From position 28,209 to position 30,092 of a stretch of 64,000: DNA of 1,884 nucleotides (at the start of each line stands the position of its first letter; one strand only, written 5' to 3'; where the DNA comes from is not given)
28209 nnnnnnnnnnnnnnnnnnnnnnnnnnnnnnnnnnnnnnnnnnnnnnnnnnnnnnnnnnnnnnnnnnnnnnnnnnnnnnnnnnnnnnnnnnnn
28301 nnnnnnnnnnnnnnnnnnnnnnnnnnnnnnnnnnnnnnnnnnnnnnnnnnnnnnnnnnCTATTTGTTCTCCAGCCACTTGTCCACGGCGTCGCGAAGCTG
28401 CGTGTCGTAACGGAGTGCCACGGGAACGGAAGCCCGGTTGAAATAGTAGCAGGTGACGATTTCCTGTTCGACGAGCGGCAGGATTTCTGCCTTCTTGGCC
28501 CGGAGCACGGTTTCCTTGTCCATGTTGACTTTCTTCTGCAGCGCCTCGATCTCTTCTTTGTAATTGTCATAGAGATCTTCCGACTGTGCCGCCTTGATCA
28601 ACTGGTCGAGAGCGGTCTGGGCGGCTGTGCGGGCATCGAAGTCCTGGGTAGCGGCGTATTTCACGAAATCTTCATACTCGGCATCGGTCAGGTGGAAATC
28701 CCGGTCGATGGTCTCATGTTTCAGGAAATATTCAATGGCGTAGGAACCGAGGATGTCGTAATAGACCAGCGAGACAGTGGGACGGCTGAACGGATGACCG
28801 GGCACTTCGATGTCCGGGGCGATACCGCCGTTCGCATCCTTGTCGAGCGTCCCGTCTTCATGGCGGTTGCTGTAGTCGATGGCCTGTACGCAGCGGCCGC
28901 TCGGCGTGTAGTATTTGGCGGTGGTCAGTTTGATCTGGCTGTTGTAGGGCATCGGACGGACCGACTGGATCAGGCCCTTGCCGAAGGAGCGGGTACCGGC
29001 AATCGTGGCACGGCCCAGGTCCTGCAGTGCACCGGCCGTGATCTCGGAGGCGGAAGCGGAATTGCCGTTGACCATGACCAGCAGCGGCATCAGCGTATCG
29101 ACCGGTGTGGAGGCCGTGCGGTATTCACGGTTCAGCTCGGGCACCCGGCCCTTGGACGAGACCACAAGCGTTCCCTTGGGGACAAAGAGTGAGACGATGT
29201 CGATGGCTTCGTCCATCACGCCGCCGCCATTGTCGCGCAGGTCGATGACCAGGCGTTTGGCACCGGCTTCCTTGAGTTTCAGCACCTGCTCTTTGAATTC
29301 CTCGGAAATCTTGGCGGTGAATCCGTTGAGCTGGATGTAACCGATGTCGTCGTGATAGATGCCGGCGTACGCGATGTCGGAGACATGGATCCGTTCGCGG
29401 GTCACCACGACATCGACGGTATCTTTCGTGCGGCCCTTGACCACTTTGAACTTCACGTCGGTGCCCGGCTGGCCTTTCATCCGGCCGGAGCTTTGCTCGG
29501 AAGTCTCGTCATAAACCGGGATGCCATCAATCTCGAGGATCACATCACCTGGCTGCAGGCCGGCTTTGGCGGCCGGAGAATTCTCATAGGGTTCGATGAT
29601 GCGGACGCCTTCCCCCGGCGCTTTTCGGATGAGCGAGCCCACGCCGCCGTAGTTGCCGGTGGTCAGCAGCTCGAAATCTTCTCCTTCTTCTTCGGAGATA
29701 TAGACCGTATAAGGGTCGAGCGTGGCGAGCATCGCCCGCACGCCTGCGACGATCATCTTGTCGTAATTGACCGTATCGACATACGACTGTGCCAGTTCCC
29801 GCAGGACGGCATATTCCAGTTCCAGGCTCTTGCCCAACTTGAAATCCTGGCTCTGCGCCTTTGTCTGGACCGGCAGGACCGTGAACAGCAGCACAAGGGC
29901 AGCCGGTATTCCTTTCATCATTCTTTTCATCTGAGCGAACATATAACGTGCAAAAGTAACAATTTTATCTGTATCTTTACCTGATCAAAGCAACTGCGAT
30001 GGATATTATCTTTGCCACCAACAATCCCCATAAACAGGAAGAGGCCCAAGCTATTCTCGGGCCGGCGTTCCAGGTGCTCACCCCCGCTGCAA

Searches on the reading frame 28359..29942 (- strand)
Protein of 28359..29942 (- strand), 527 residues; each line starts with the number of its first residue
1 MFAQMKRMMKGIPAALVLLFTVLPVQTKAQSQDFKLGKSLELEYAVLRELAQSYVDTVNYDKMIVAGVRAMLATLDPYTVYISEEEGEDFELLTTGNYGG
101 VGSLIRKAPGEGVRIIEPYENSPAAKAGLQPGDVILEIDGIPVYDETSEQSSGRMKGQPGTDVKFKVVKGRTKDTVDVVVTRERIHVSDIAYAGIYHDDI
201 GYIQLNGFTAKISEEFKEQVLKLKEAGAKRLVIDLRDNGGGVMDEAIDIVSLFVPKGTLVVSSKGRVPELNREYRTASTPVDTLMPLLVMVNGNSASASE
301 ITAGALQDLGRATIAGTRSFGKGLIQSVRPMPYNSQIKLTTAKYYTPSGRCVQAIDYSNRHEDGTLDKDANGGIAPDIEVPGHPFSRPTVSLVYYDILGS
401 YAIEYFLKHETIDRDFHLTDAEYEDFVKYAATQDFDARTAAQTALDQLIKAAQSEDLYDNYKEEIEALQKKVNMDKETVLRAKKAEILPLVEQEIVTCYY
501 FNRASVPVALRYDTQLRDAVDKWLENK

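Call 79: search_protein_families(library=pfam, proteins=[window:28359-29942:-], max_evalue=0.00001)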
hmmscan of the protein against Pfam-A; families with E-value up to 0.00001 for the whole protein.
window:28359-29942:- (527 aa): 4 families
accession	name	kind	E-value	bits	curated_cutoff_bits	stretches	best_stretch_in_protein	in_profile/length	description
PF03572.23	Peptidase_S41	-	8.5e-49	165.7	24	1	199-379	1-164/165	Peptidase family S41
PF13180.12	PDZ_2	-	1.1e-12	48.4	27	1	112-178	13-78/80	PDZ domain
PF17820.7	PDZ_6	-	1.2e-11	44.5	27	1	117-167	4-52/54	PDZ domain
PF00595.29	PDZ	-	8.3e-07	29.7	23.2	1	110-165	24-78/81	PDZ domain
